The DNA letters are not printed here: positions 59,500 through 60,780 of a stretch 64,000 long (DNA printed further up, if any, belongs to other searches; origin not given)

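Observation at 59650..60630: Lipoprotein built from a tandem duplicated 7-cysteine domain with NCC and C-x-C-x-C-x-YD motifs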

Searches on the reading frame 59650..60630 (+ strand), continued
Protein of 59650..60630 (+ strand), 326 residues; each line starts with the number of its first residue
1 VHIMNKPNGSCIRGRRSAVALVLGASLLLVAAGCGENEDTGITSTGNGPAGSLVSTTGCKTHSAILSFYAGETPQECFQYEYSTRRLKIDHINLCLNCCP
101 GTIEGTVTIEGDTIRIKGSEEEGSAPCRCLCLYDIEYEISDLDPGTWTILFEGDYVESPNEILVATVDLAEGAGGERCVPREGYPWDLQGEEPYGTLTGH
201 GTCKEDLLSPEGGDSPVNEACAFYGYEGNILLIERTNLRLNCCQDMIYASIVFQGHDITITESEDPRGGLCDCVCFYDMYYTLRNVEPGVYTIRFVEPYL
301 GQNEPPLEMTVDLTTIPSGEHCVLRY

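Call 58: find_encoding_contigs(protein=P0010, flank=8000, max_places=1)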
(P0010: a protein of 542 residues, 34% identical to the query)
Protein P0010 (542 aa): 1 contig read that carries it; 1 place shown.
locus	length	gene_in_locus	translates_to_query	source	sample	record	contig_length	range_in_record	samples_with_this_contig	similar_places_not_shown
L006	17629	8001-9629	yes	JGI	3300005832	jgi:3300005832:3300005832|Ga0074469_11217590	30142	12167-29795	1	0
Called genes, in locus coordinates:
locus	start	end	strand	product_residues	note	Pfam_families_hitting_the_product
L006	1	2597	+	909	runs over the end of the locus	-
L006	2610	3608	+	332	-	PF19572:PorV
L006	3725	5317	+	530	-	-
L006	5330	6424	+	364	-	PF02646:RmuC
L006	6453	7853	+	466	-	PF01134:GIDA (faint), PF01262:AlaDh_PNT_C (faint), PF03486:HI0933_like (faint), PF07992:Pyr_redox_2, PF12831:FAD_oxidored, PF13738:Pyr_redox_3 (weak), PF00070:Pyr_redox, PF02852:Pyr_redox_dim, +1 more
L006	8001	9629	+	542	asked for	-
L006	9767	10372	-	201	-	PF21176:RecR_HhH, PF02132:RecR_ZnF (weak), PF01751:Toprim, PF13662:Toprim_4, PF21175:RecR_C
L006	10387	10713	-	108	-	PF02575:YbaB_DNA_bd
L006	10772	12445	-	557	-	PF04851:ResIII (faint), PF05496:RuvB_N (faint), PF13177:DNA_pol3_delta2, PF13401:AAA_22, PF00004:AAA, PF07728:AAA_5 (faint), PF22608:DNAX_ATPase_lid, PF12169:DNA_pol3_gamma3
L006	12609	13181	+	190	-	-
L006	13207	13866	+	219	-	PF13505:OMP_b-brl (weak)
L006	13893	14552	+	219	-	PF13505:OMP_b-brl, PF13568:OMP_b-brl_2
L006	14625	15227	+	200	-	-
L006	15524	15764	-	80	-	-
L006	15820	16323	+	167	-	-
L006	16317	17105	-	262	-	PF00882:Zn_dep_PLPC, PF04307:YdjM (weak), PF13803:DUF4184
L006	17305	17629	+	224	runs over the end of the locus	?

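Call 59: find_encoding_contigs(protein=P0049, flank=8000, max_places=1)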
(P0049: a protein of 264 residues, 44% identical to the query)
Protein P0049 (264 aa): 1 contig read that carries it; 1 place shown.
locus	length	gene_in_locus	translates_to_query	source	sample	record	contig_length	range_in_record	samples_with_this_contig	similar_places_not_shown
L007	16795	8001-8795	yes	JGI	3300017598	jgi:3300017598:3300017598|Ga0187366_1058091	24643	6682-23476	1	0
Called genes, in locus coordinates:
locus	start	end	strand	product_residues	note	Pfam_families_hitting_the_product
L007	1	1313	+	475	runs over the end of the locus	PF03372:Exo_endo_phos (weak)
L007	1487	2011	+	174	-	PF07366:SnoaL, PF12680:SnoaL_2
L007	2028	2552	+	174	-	PF07366:SnoaL, PF12680:SnoaL_2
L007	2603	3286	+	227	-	PF13365:Trypsin_2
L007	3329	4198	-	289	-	PF00583:Acetyltransf_1 (weak), PF13527:Acetyltransf_9, PF13508:Acetyltransf_7 (weak)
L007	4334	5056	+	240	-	PF13489:Methyltransf_23, PF13649:Methyltransf_25, PF13847:Methyltransf_31 (weak), PF08241:Methyltransf_11, PF08242:Methyltransf_12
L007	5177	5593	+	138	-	PF03160:Calx-beta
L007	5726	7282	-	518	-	PF00015:MCPsignal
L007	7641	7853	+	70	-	-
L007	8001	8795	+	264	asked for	-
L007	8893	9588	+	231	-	PF13585:CHU_C (weak), PF13860:FlgD_ig, PF18962:Por_Secre_tail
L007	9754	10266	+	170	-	-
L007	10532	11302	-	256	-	PF00005:ABC_tran, PF13304:AAA_21 (faint)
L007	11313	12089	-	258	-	PF02405:MlaE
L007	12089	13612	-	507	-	PF00772:DnaB, PF03796:DnaB_C, PF13481:AAA_25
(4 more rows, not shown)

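Call 60: find_encoding_contigs(protein=P0052, flank=8000, max_places=1)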
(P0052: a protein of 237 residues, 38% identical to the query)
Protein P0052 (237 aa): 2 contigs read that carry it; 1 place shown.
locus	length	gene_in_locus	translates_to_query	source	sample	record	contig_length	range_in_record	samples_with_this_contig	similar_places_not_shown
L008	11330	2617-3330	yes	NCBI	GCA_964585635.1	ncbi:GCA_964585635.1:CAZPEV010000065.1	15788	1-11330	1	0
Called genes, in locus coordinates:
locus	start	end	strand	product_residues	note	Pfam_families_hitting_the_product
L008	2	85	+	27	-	?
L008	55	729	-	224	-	-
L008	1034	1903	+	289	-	-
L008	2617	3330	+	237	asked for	PF00404:Dockerin_1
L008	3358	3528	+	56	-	PF11127:YgaP-like_TM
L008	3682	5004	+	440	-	PF07690:MFS_1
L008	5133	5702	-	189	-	PF13505:OMP_b-brl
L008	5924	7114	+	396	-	PF00108:Thiolase_N, PF00109:ketoacyl-synt (weak), PF02803:Thiolase_C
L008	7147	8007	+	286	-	PF02737:3HCDH_N, PF00725:3HCDH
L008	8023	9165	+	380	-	PF02771:Acyl-CoA_dh_N, PF02770:Acyl-CoA_dh_M, PF00441:Acyl-CoA_dh_1, PF22924:ACOX_C_alpha1 (weak), PF08028:Acyl-CoA_dh_2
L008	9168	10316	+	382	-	PF02771:Acyl-CoA_dh_N, PF02770:Acyl-CoA_dh_M, PF00441:Acyl-CoA_dh_1, PF08028:Acyl-CoA_dh_2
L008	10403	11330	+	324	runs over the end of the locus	PF00480:ROK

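Call 69: search_protein_families(library=pfam, proteins=[L002:6508-8817:-, L002:11448-14897:+, L002:15335-17938:+, L002:17943-19838:-, L002:5421-6446:-, L002:4515-5426:+], max_evalue=0.0001)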
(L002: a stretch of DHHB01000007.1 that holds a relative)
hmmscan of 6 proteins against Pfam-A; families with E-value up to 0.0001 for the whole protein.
L002:6508-8817:- (769 aa): 2 families
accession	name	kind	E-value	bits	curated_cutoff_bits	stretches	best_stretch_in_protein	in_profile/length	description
PF13116.12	YhdP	-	1.8e-06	26.6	46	0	8-138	9-124/1224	YhdP protein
PF05359.17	DUF748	-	2.1e-06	26.6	50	1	7-145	15-143/1037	Domain of Unknown Function (DUF748)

L002:11448-14897:+ (1149 aa): 0 families

L002:15335-17938:+ (867 aa): 2 families
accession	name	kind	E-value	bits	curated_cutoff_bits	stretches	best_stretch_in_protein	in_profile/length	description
PF00082.27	Peptidase_S8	-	1.2e-21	77.8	21.8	1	608-752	156-288/288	Subtilase family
PF13860.13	FlgD_ig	-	3e-08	34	27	1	804-848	25-69/79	FlgD Ig-like domain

L002:17943-19838:- (631 aa): 0 families

L002:5421-6446:- (341 aa): 0 families

L002:4515-5426:+ (303 aa): 0 families

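Call 81: fold_search(model_id=the predicted structure, library=pdb)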
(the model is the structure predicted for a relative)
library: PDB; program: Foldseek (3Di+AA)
matches with E <= 10: 709; with E <= 0.001: 0
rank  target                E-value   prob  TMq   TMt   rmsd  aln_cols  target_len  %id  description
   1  2vvj_B                4.2e-02  0.14  0.11  0.19  20.3       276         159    6  IrisFP fluorescent protein in its red form, cis conformation (released 2008-08-12)
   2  5exc_bb               5.7e-02  0.12  0.10  0.18  20.8       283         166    7  Photoconverted red fluorescent protein DendRFP (released 2016-08-03)
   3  8s0g_I                6.0e-02  0.11  0.10  0.14  22.7       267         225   10  Crystal structure of Renilla reniformis luciferase-GFP BRET complex (released 2025-09-03)
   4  3s05_B                6.4e-02  0.13  0.10  0.14  21.9       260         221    6  mEos2 Fluorescent Protein-Green Form (released 2011-11-16)
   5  4w77_B                6.4e-02  0.07  0.08  0.12  21.5       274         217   10  Crystal Structure of Full-Length Split GFP Mutant D21H/K26C Disulfide and Metal-Mediated Dimer, P 21 21 21 Space Group (released 2015-02-18)
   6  6vio_G                6.7e-02  0.10  0.10  0.14  22.2       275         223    8  Crystal structure of eYFP His148Ser (released 2021-01-13)
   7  4tzg_A                7.5e-02  0.14  0.11  0.14  22.1       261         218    6  Crystal structure of eCGP123, an extremely thermostable green fluorescent protein (released 2014-10-22)
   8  9gvr                  7.5e-02  0.13  0.10  0.14  22.1       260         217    5  mEos4b-L93M photoconvertible fluorescent protein (released 2025-07-30)
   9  5exc_aa               7.5e-02  0.12  0.10  0.18  21.1       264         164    7  Photoconverted red fluorescent protein DendRFP (released 2016-08-03)
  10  6d38                  7.9e-02  0.12  0.10  0.14  23.7       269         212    5  Photodissociable dimeric Dronpa green fluorescent protein variant M (pdDronpaM) (released 2018-05-16)
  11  6goy                  8.7e-02  0.12  0.10  0.14  22.1       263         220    5  Structure of mEos4b in the green fluorescent state (released 2019-05-22)
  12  3cfa_A                8.7e-02  0.10  0.10  0.17  20.9       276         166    8  Anemonia sulcata red fluorescent protein asRFP (released 2009-03-10)
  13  5dtl_A                9.2e-02  0.11  0.10  0.14  21.9       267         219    6  Crystal structure of mEos2-A69T fluorescent protein (released 2015-12-30)
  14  6dej_D                9.2e-02  0.07  0.10  0.14  22.5       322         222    7  The structure of HcRed7, a brighter and red-shifted HcRed variant (released 2018-05-23)
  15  2btj_A                9.7e-02  0.11  0.11  0.19  20.8       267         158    6  Fluorescent Protein EosFP - red form (released 2005-06-23)
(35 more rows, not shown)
